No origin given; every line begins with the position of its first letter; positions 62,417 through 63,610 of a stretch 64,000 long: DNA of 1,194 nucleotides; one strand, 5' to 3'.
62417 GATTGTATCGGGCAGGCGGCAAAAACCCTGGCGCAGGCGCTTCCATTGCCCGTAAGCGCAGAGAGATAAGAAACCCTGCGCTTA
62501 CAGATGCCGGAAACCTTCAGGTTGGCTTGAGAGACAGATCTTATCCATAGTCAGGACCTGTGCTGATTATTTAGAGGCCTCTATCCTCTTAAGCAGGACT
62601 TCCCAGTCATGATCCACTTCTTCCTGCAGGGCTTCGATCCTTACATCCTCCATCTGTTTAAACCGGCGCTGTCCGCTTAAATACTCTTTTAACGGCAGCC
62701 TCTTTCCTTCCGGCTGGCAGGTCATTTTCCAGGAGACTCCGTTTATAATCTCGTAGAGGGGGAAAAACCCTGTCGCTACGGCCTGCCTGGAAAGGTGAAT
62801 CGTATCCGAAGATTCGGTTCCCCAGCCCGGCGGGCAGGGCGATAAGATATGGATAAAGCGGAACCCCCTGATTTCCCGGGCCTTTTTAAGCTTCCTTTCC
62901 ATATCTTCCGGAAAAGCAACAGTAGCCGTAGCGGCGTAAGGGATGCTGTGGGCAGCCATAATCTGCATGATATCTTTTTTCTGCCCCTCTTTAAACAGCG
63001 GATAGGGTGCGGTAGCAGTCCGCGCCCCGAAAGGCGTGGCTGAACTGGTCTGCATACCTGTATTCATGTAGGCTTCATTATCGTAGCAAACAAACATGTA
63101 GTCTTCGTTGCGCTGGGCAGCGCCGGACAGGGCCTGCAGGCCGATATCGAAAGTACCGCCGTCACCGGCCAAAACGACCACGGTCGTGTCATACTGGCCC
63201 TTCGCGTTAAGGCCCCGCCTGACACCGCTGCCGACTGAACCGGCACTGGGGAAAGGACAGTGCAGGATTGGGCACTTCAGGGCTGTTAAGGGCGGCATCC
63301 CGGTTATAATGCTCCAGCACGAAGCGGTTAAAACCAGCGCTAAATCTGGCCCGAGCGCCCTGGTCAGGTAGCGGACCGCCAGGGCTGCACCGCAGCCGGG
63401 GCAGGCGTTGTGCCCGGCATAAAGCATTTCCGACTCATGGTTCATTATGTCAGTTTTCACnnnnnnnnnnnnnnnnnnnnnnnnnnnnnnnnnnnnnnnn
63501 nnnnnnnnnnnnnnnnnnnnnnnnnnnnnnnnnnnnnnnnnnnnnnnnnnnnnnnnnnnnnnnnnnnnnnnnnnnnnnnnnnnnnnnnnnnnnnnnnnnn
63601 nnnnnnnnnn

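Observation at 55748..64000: Contiguous minus-strand catabolic array: porA-porB, then fumA-fumB, malic enzyme, SdhB-like, SdhA-like, CoA-transferase III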

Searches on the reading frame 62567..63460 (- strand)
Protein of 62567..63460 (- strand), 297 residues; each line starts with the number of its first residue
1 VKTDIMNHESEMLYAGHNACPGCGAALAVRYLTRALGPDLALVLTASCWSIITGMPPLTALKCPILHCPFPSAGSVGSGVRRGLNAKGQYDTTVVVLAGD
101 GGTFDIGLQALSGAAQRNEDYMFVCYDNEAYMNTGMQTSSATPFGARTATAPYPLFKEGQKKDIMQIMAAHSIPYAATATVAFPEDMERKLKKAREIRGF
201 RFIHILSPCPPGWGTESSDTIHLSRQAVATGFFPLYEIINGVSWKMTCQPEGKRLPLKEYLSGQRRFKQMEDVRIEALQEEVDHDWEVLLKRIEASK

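Call 3: search_protein_families(library=pfam, proteins=[window:62567-63460:-])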
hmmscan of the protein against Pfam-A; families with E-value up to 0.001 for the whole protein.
window:62567-63460:- (297 aa): 1 family
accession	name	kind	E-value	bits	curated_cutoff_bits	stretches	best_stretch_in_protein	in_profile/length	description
PF02775.26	TPP_enzyme_C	-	3.7e-21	76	21.9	1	75-205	35-151/151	Thiamine pyrophosphate enzyme, C-terminal TPP binding domain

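Call 4: search_protein_families(library=ncbifam, proteins=[window:62567-63460:-])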
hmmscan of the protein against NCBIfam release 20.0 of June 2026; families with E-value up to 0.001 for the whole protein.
window:62567-63460:- (297 aa): 16 families
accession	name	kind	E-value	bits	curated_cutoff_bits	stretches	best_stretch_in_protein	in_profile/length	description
NF008818.0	PRK11864.1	subfamily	2.7e-108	361.6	405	1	8-294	9-297/300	3-methyl-2-oxobutanoate dehydrogenase subunit beta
NF008819.1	PRK11865.1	equivalog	4.8e-99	331.4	405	1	8-289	9-296/300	pyruvate synthase subunit PorB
NF045792.1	OxalOxredbeta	equivalog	1.5e-63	214.7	590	1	9-288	13-302/311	oxalate oxidoreductase subunit beta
NF045766.1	PhenlGlyoxDHPadI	equivalog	1.8e-62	211.5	700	1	9-290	148-434/443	NADH-dependent phenylglyoxylate dehydrogenase subunit beta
NF008820.0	PRK11866.1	equivalog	9.3e-17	61.3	402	1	19-209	17-201/287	2-oxoacid ferredoxin oxidoreductase subunit beta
TIGR02176.1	pyruv_ox_red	equivalog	3.1e-16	58.4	911.35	1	94-283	956-1149/1167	pyruvate:ferredoxin (flavodoxin) oxidoreductase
TIGR02177.1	PorB_KorB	subfamily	1.9e-13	50.6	261.9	1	90-210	70-188/286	2-oxoacid:acceptor oxidoreductase, beta subunit, pyruvate/2-ketoisovalerate family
NF007207.0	PRK09628.1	equivalog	2.7e-12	46.9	364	1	89-210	84-203/277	2-oxoglutarate ferredoxin oxidoreductase subunit beta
NF041171.1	Oxoac_fdxbeta_Archa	equivalog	3e-10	39.9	423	1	90-210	72-190/296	2-oxoacid:ferredoxin oxidoreductase subunit beta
NF008821.0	PRK11869.1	equivalog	2.8e-09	36.2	438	1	19-210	16-201/286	2-oxoacid ferredoxin oxidoreductase subunit beta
TIGR03846.1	sulfopy_beta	equivalog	1.4e-08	34.9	221.5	1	78-142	48-111/182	sulfopyruvate decarboxylase subunit beta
NF006122.0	PRK08266.1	subfamily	1.1e-05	24.1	571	1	74-196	402-513/543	hypothetical protein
NF006052.0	PRK08199.1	subfamily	0.0001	20.8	539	1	71-137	412-478/559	thiamine pyrophosphate protein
TIGR03297.1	Ppyr-DeCO2ase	equivalog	0.00017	20.7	312.5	0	74-166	220-315/360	phosphonopyruvate decarboxylase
NF006203.0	PRK08327.1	equivalog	0.00018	20.1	456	1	72-196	430-553/571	thiamine pyrophosphate-requiring protein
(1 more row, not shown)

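Call 14: find_encoding_contigs(protein=window:62567-63460:-, flank=10000, max_places=3)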
Protein window:62567-63460:- (297 aa): 12 contigs read that carry it; 3 places shown.
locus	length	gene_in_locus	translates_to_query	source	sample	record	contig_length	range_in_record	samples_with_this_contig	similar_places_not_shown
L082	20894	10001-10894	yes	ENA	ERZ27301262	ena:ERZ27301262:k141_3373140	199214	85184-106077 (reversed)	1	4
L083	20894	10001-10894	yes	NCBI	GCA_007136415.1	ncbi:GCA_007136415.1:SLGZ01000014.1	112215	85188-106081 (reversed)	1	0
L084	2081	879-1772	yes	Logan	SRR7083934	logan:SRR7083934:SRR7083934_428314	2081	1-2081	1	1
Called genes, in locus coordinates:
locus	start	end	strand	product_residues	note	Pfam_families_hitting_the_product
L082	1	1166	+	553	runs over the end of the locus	PF01642:MM_CoA_mutase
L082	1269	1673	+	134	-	PF02310:B12-binding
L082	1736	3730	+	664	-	PF22745:Nlig-Ia, PF01653:DNA_ligase_aden, PF03120:OB_DNA_ligase, PF03119:DNA_ligase_ZBD, PF00633:HHH (faint), PF14520:HHH_5 (weak), PF12826:HHH_2, PF00533:BRCT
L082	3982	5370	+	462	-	PF00989:PAS, PF08448:PAS_4 (weak), PF13426:PAS_9 (weak), PF00158:Sigma54_activat, PF14532:Sigma54_activ_2, PF00004:AAA (weak), PF25601:AAA_lid_14, PF02954:HTH_8, +1 more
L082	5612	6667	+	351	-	PF02812:ELFV_dehydrog_N, PF00208:ELFV_dehydrog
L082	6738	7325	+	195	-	PF01558:POR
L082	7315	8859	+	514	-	PF14691:Fer4_20, PF01946:Thi4 (weak), PF07992:Pyr_redox_2, PF00070:Pyr_redox (weak), PF00890:FAD_binding_2 (weak), PF01266:DAO, PF12831:FAD_oxidored (weak), PF13450:NAD_binding_8, +7 more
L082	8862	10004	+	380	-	PF01855:POR_N, PF17147:PFOR_II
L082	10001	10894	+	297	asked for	PF02775:TPP_enzyme_C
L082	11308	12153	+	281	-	PF05681:Fumerase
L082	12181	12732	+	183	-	PF05683:Fumerase_C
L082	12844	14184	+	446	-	PF00390:malic, PF03949:Malic_M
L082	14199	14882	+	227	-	PF13510:Fer2_4 (weak), PF00111:Fer2 (weak), PF13484:Fer4_16 (faint), PF13183:Fer4_8 (faint), PF13534:Fer4_17 (faint), PF13237:Fer4_10 (weak), PF12838:Fer4_7 (weak), PF13187:Fer4_9, +1 more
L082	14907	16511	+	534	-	PF00890:FAD_binding_2, PF01266:DAO (weak), PF03486:HI0933_like (faint), PF07992:Pyr_redox_2 (faint)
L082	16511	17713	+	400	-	PF02515:CoA_transf_3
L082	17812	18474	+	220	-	PF00730:HhH-GPD, PF00633:HHH, PF10576:EndIII_4Fe-2S (weak)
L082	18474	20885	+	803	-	PF20437:LonC_helical, PF13654:AAA_32, PF20436:LonB_AAA-LID, PF05362:Lon_C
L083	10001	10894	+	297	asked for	PF02775:TPP_enzyme_C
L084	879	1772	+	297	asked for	PF02775:TPP_enzyme_C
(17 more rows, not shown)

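Call 21: search_protein_families(library=ncbifam, proteins=[L082:3982-5370:+, L082:5612-6667:+, L082:6738-7325:+, L082:7315-8859:+, L082:8862-10004:+, L082:3-1166:+, L082:1269-1673:+])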
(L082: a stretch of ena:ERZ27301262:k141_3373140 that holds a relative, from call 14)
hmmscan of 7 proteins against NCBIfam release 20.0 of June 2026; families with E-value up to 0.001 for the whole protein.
L082:3982-5370:+ (462 aa): 34 families (the best 25 are shown)
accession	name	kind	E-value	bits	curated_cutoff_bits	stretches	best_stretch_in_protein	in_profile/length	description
NF041552.1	TF_PrdR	equivalog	2.1e-127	425.9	795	1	14-458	131-575/577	sigma-54 dependent transcriptional regulator PrdR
TIGR01817.1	nifA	equivalog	2e-103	347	528.85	1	127-459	177-527/534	nif-specific transcriptional activator NifA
NF003451.0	PRK05022.1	equivalog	6.2e-99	332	476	1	116-454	161-503/512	nitric oxide reductase transcriptional regulator NorR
NF008469.0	PRK11361.1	equivalog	6.2e-94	315.3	714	1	132-458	128-453/461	acetoacetate metabolism transcriptional regulator AtoC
NF041906.1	V4R_TF_MobR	exception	1.9e-89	300.6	999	1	134-456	219-541/544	phenol degradation transcriptional regulator MobR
TIGR02329.1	propionate_PrpR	equivalog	9e-89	298.5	499.2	1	138-457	202-525/526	propionate catabolism operon regulatory protein PrpR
NF038308.1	RNA_repair_RtcR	equivalog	1.3e-88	298.2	650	1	122-454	156-506/530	RNA repair transcriptional activator RtcR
NF007689.0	PRK10365.1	equivalog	9.7e-88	294.9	760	1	148-456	140-439/441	sigma-54-dependent response regulator transcription factor ZraR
TIGR02915.1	PEP_resp_reg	equivalog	1.4e-86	291.2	502.6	1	127-461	119-444/445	PEP-CTERM-box response regulator transcription factor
NF008085.0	PRK10820.1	equivalog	2.6e-86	290.3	576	1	17-460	80-511/520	transcriptional regulator TyrR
NF011953.0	PRK15424.1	equivalog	1.3e-84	284.7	703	1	121-459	193-534/538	propionate catabolism operon regulatory protein PrpR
TIGR02974.1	phageshock_pspF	equivalog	9.4e-84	281.5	443.55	1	149-402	1-253/336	phage shock protein operon transcriptional activator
TIGR01818.1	ntrC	equivalog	3.7e-83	279.9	558.6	1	125-452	112-456/463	nitrogen regulation protein NR(I)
NF050807.1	TransRegFlbDCaul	equivalog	2.7e-82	277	750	1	148-459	119-438/454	sigma-54-dependent transcriptional regulator FlbD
NF041946.1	LuxO_transreg_Vib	equivalog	7e-78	262.5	800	1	138-458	124-459/463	quorum-sensing sigma-54 dependent transcriptional regulator LuxO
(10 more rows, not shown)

L082:5612-6667:+ (351 aa): 5 families
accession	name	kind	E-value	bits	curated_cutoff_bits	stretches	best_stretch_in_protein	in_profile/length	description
NF035922.1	Trp_DH_ScyB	equivalog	7.7e-106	354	600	1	8-342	6-340/346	tryptophan dehydrogenase ScyB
NF040817.1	GdhA_Arch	equivalog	2.2e-22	79.8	750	2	33-200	61-242/419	glutamate dehydrogenase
NF041398.1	GluDhGdhB_Halo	equivalog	6.3e-19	68.1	620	1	29-289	54-341/410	glutamate dehydrogenase GdhB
NF006929.0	PRK09414.1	equivalog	3.8e-07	29.4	536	1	202-326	286-414/445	NADP-specific glutamate dehydrogenase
NF010634.0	PRK14031.1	equivalog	4.2e-06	25.5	822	0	200-289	283-374/444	NADP-specific glutamate dehydrogenase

L082:6738-7325:+ (195 aa): 22 families
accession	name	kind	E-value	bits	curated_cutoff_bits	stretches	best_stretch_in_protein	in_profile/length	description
TIGR02175.1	PorC_KorC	subfamily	8.7e-50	168.9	81.1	1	4-188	1-176/177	2-oxoacid:acceptor oxidoreductase, gamma subunit, pyruvate/2-ketoisovalerate family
NF006321.0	PRK08534.1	equivalog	4.7e-47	160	225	1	4-190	1-180/181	pyruvate ferredoxin oxidoreductase subunit gamma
NF040683.1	PorC_Meth_Thtga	equivalog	2.1e-45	154.6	270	1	4-189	1-175/177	pyruvate synthase subunit PorC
NF010632.0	PRK14029.1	equivalog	6.9e-42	143.2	335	1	4-186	1-179/185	pyruvate/ketoisovalerate ferredoxin oxidoreductase subunit gamma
NF045762.1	PhenlGlyoxDHPadE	equivalog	2.7e-38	131.7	300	1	4-186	1-178/187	NADH-dependent phenylglyoxylate dehydrogenase subunit gamma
NF004497.0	PRK05844.1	equivalog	6.7e-23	81.3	243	1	4-187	1-185/186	pyruvate flavodoxin oxidoreductase subunit gamma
NF006323.0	PRK08537.1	equivalog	1.8e-17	63.3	235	1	6-189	4-180/181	2-oxoacid:ferredoxin oxidoreductase subunit gamma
TIGR03710.1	OAFO_sf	subfamily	1.9e-16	59.7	482.75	1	6-192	3-178/561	2-oxoacid:acceptor oxidoreductase subunit alpha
NF005322.0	PRK06853.1-2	equivalog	2e-15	57.1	237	1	5-188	6-194/197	indolepyruvate oxidoreductase subunit beta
NF005323.0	PRK06853.1-3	equivalog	6.1e-12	45.9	238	2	112-188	124-196/197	indolepyruvate oxidoreductase subunit beta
NF005325.0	PRK06853.1-5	equivalog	9.5e-12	45.1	230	1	8-186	7-190/192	indolepyruvate oxidoreductase subunit beta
TIGR03334.1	IOR_beta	equivalog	1.7e-11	44.4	205.8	1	9-183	5-187/189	indolepyruvate ferredoxin oxidoreductase subunit beta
NF006211.0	PRK08338.1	equivalog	6.1e-10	38.9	239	1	6-186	2-167/170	2-oxoacid:ferredoxin oxidoreductase subunit gamma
NF005324.0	PRK06853.1-4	equivalog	1.8e-08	34.5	222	1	9-61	7-59/196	indolepyruvate oxidoreductase subunit beta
NF006275.0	PRK08441.1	equivalog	3e-08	33.4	216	1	6-185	4-176/185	2-oxoglutarate-acceptor oxidoreductase subunit OorC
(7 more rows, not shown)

L082:7315-8859:+ (514 aa): 81 families (the best 25 are shown)
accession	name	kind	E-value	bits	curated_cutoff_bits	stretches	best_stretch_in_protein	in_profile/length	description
NF009410.0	PRK12771.1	subfamily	3.8e-126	421.9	516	2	22-441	31-471/566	NAD(P)-binding protein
TIGR03315.1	Se_ygfK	equivalog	1.3e-88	297.6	835.3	1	39-505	445-935/1012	putative selenate reductase subunit YgfK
NF009454.0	PRK12814.1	equivalog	2.2e-80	270.8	916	1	39-371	102-440/657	putative NADPH-dependent glutamate synthase small subunit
NF009414.0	PRK12778.1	equivalog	3.5e-70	237.2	1103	1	39-413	337-749/752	bifunctional dihydroorotate dehydrogenase B NAD binding subunit/NADPH-dependent glutamate synthase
TIGR01316.1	gltA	equivalog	8.4e-67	225.9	471.75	1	39-411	36-447/449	NADPH-dependent glutamate synthase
TIGR01318.1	gltD_gamma_fam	subfamily_domain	4.6e-64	216.7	482.95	1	39-329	48-352/467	glutamate synthase, small subunit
NF010590.0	PRK13984.1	equivalog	6.4e-62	209.5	946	1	41-388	198-563/611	putative oxidoreductase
NF009408.0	PRK12769.1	equivalog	8.2e-60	202.6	1003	1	39-328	234-537/659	formate-dependent uric acid utilization protein AegA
TIGR01317.1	GOGAT_sm_gam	subfamily_domain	1.3e-53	182.6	447.7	1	41-280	52-305/485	glutamate synthase small subunit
NF009413.0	PRK12775.1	equivalog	4.8e-51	173.6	1895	1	40-367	340-685/1006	putative trifunctional 2-polyprenylphenol hydroxylase/glutamate synthase subunit beta/ferritin domain-containing protein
NF009451.0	PRK12809.1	equivalog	3.8e-50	170.8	1154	1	39-328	217-522/639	formate-dependent uric acid utilization protein YgfT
NF009409.0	PRK12770.1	subfamily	1e-48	166.2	343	1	123-411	13-348/360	putative glutamate synthase subunit beta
NF009415.0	PRK12779.1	equivalog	5.1e-43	147.1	1519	1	41-336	210-525/944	putative bifunctional glutamate synthase subunit beta/2-polyprenylphenol hydroxylase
NF045663.1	diclust_near_Sec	equivalog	9.4e-42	143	530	1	36-226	15-202/759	pyridine nucleotide-disulfide oxidoreductase/dicluster-binding protein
NF045599.1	bili_reduct_long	exception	3.5e-17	61.9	750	1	91-409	344-641/641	bilirubin reductase, long form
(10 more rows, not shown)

L082:8862-10004:+ (380 aa): 13 families
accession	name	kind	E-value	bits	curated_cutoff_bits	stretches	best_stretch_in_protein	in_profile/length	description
NF040682.1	PorA_Arch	equivalog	1.5e-103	346.7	550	1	4-374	4-381/387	pyruvate synthase subunit PorA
NF006232.0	PRK08366.1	equivalog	5.4e-91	305.1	646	1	5-366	9-375/394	2-ketoisovalerate ferredoxin oxidoreductase subunit alpha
NF006233.0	PRK08367.1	equivalog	1.3e-78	264.6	625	1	5-364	6-371/394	pyruvate ferredoxin oxidoreductase subunit alpha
NF007201.0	PRK09622.1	equivalog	9.2e-69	232.3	590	1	4-368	11-381/405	2-oxoacid:ferredoxin oxidoreductase subunit alpha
NF045764.1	PhenlGlyoxDHPadG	equivalog_domain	3.1e-65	220.2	700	1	6-366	5-380/398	NADH-dependent phenylglyoxylate dehydrogenase subunit alpha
NF045791.1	OxalOxredalpha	equivalog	1.7e-58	198.6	500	1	5-345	6-354/395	oxalate oxidoreductase subunit alpha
NF005507.0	PRK07119.1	subfamily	3.7e-36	124.7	399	1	4-317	5-308/352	3-methyl-2-oxobutanoate dehydrogenase subunit VorB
NF006412.0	PRK08659.1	equivalog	3.4e-34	118.7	411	1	4-317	6-336/378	2-oxoacid:acceptor oxidoreductase subunit alpha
TIGR02176.1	pyruv_ox_red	equivalog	1.7e-33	115.7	911.35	1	5-342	3-354/1167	pyruvate:ferredoxin (flavodoxin) oxidoreductase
TIGR03710.1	OAFO_sf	subfamily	1.2e-30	106.7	482.75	1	5-185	195-378/561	2-oxoacid:acceptor oxidoreductase subunit alpha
NF007206.0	PRK09627.1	equivalog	2.4e-22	79.4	579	1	6-188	5-191/375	2-oxoglutarate synthase subunit alpha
NF041170.1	Oxoac_fdxalpha_Archa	equivalog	6.3e-21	74.3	800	2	6-109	238-350/636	2-oxoacid:ferredoxin oxidoreductase subunit alpha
TIGR03336.1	IOR_alpha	equivalog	4.6e-13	48.4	650.9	1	4-182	3-178/595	indolepyruvate ferredoxin oxidoreductase subunit alpha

L082:3-1166:+ (387 aa): 4 families
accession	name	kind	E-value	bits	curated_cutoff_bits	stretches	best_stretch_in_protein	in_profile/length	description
TIGR00641.1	acid_CoA_mut_N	subfamily_domain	6.8e-171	569.1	303.8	1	4-384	143-525/528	methylmalonyl-CoA mutase N-terminal domain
NF006944.0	PRK09426.1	equivalog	1.2e-145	486.3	876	1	4-383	173-553/721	methylmalonyl-CoA mutase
NF045497.1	IsobCoAmut_IcmF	equivalog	2.6e-88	297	1500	1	15-383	703-1074/1076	fused isobutyryl-CoA mutase/GTPase IcmF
TIGR00642.1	mmCoA_mut_beta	equivalog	2.9e-47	161.2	617.25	1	15-316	170-466/620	methylmalonyl-CoA mutase small subunit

L082:1269-1673:+ (134 aa): 13 families
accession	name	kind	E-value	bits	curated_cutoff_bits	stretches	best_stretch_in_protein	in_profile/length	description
TIGR00640.1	acid_CoA_mut_C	subfamily_domain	2.1e-52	176.6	57.45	1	7-131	1-124/132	methylmalonyl-CoA mutase C-terminal domain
NF006944.0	PRK09426.1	equivalog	3.7e-37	127.7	876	1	5-126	586-706/721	methylmalonyl-CoA mutase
NF045497.1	IsobCoAmut_IcmF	equivalog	9.6e-14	50.1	1500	1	8-120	2-115/1076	fused isobutyryl-CoA mutase/GTPase IcmF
NF002612.0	PRK02261.1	equivalog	6.3e-12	45.2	110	1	8-127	3-127/148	methylaspartate mutase subunit S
TIGR01501.1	MthylAspMutase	equivalog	2.2e-10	40.4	135.8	1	12-131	5-129/134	methylaspartate mutase subunit S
NF041607.1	dimeth_corrin_MtbC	equivalog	1.6e-07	31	350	1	17-100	91-174/203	dimethylamine corrinoid protein MtbC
TIGR02370.1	pyl_corrinoid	subfamily_domain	2.7e-07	30.1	215.3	1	19-98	95-175/197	methyltransferase cognate corrinoid protein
NF047996.1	corrin_MtgC_2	exception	5.4e-06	26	370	1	10-118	91-201/212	glycine betaine-specific corrinoid protein MtgC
NF007024.0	PRK09490.1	equivalog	6e-06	24.3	1497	1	6-97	749-839/1234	methionine synthase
TIGR02082.1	metH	equivalog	1.1e-05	23.3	1010.85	1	6-97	731-821/1182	methionine synthase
NF040669.1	MtaC2_Meth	equivalog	1.4e-05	24.6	450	1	11-97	129-215/267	methanol--corrinoid protein MtaC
NF040655.1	MtaC_Meth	equivalog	0.0001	21.5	420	1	18-99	129-210/253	methanol--corrinoid protein MtaC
NF040743.1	ornith_mutase_E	equivalog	0.0003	18.9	800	1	3-97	590-691/730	D-ornithine 4,5-aminomutase subunit OraE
